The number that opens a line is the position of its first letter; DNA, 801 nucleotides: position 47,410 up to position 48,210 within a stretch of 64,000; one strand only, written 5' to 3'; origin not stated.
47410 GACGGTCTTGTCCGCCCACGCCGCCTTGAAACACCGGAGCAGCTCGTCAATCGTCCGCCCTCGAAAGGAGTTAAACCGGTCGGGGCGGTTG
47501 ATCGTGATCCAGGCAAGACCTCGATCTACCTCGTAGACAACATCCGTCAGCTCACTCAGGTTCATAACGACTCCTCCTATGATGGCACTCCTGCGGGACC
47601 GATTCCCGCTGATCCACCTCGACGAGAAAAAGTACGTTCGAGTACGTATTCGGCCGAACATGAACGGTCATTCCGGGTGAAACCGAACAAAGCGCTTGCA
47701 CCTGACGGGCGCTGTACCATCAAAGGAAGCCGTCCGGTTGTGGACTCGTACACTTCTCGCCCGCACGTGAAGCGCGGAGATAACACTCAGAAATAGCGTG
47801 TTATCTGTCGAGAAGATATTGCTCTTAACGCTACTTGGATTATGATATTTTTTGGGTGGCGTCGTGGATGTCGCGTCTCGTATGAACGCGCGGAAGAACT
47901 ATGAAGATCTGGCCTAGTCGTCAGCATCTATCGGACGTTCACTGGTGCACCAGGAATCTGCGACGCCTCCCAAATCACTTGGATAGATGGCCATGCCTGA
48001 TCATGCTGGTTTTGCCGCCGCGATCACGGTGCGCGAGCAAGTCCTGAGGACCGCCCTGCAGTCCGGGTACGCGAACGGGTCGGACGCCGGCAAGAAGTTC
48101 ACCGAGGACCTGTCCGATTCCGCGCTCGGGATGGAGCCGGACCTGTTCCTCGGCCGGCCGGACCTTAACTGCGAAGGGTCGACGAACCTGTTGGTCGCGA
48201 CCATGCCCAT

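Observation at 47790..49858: Intact 623-aa protein of no recognisable family behind an anomalously AT-rich promoter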

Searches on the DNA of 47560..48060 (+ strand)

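Call 19: search_rna_families(source=window, start=47560, end=48060, threshold=evalue, max_evalue=10, show_alignments=3)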
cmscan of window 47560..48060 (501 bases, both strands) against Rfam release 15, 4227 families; matches with E-value up to 10: 0.
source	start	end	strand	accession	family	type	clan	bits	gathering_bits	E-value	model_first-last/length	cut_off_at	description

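Call 55: build_rna_model(alignment_id=A2, structure=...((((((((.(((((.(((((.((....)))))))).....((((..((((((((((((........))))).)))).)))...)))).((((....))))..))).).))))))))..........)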
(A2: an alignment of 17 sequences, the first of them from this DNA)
Model R1 built from alignment A2 (17 sequences, 129 columns); structure: as given.
model positions 124; base pairs 40; branch points 2; effective number of sequences 1.34; information 0.59 bits per position. Calibrated on 0.2 Mb of random sequence (short: E-values are rough).
structure used (alignment columns):
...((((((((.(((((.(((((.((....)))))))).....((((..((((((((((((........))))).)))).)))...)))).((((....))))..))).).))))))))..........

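Call 56: search_with_rna_model(model_id=R1, sources=[window, L001, L002, L004, L006, L007, L009, L011, L012, L013, L014, L015, L016, L018, L019, L020, L021, L022, L023, L024, L025, L026, L027, L028, L029, L030, L031, L032, L033, L034, L035, L036, L037, L039, L040, L042, L043, L044, L045, L046, L047], max_evalue=1, make_alignment=true)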
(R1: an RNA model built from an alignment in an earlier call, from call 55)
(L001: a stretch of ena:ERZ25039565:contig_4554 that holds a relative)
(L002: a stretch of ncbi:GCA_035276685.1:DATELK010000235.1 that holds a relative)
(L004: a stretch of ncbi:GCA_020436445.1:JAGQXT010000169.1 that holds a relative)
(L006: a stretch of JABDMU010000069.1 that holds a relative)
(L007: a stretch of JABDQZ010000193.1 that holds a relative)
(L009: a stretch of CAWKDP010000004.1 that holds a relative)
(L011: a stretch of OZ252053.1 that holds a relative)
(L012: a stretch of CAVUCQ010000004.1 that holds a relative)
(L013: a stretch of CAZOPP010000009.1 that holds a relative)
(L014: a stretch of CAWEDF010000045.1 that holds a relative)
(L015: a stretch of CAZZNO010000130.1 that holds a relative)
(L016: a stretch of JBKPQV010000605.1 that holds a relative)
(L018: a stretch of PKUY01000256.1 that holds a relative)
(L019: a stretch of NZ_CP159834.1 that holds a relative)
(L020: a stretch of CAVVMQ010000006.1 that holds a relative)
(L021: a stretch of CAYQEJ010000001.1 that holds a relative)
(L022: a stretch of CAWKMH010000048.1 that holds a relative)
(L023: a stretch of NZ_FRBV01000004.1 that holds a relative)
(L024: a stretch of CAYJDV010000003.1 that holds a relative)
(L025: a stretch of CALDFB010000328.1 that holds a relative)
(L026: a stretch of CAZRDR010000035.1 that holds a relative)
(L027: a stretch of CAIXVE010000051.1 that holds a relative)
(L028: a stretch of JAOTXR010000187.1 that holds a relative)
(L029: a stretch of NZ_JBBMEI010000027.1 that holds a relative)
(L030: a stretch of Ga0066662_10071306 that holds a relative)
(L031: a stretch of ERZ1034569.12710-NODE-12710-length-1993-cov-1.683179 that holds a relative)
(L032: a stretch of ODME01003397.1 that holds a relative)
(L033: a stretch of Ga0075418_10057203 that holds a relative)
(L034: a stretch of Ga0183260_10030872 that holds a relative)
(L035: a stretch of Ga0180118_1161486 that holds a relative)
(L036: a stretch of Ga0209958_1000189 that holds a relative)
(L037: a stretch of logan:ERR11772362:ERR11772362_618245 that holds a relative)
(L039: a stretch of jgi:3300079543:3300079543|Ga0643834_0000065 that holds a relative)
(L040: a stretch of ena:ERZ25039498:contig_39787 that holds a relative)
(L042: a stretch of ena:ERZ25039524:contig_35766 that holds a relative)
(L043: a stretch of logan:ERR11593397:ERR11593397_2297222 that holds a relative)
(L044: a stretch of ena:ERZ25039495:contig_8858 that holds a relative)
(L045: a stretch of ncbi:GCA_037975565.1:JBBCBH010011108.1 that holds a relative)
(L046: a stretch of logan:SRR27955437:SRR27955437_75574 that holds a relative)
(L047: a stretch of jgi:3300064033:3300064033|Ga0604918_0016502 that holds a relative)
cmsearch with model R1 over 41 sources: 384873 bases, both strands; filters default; matches with E-value up to 1: 30.
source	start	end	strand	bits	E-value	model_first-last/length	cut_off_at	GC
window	47854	47977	+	134.2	1.8e-33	1-124/124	no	0.56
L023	4016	4138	+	128.2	7.5e-32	1-124/124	no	0.54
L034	3755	3880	+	127.2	1.4e-31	1-124/124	no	0.58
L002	7866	7988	+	126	3e-31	1-124/124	no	0.58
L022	3983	4105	-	124.8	6.3e-31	1-124/124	no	0.54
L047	4865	4987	+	124.1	9.9e-31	1-124/124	no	0.55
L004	7861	7984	+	123.4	1.5e-30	1-124/124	no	0.48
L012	7441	7566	+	122.3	3e-30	1-124/124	no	0.56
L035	1350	1466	-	121.9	3.7e-30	8-124/124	5'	0.59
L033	1513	1633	+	120.5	9.2e-30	1-124/124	no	0.59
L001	7863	7984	+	116.8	9.2e-29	1-124/124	no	0.61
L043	197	317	+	116.5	1.1e-28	1-124/124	no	0.45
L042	4861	4981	+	115.4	2.2e-28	1-124/124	no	0.46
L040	4859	4985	+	114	5.2e-28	1-124/124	no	0.61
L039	4855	4978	+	112.5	1.3e-27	1-124/124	no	0.5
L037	391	512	+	99.3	4.8e-24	1-124/124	no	0.48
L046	4861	4979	+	95.7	4.6e-23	1-124/124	no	0.48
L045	4863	4972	+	93.7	1.6e-22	1-124/124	no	0.56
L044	4856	4967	+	82.3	2e-19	1-124/124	no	0.52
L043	191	311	-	19.2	0.024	1-124/124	no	0.45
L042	4855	4975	-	18.1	0.047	1-124/124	no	0.46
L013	1404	1546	+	16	0.18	1-124/124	no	0.35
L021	2834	2960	+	15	0.32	1-124/124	no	0.39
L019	2105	2204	-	14.9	0.33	1-124/124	no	0.38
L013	3416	3454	+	14.6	0.42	1-124/124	no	0.62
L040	4923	5064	-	14.3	0.51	1-124/124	no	0.68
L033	1580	1698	-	14.2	0.53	1-124/124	no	0.59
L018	478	552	+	14.1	0.54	15-104/124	no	0.57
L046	4855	4973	-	13.4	0.87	1-124/124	no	0.49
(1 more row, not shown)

Alignment A3: 30 matches aligned to the model, 252 columns, each read 5' to 3' on its own strand. Consensus structure (alignment columns), stored with it:
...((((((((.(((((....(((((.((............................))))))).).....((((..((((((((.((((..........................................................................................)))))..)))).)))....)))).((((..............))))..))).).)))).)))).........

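Call 93: search_dna_similar(query=window:47854-47977:+, collection=plasmids, mode=distant, max_evalue=0.01, max_rows=10)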
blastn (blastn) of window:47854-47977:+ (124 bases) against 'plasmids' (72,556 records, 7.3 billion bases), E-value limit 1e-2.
No match.

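Call 94: search_dna_similar(query=window:47854-47977:+, collection=phages, mode=distant, max_evalue=0.01, max_rows=10)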
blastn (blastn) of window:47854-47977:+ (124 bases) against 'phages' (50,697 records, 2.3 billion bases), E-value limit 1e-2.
No match.
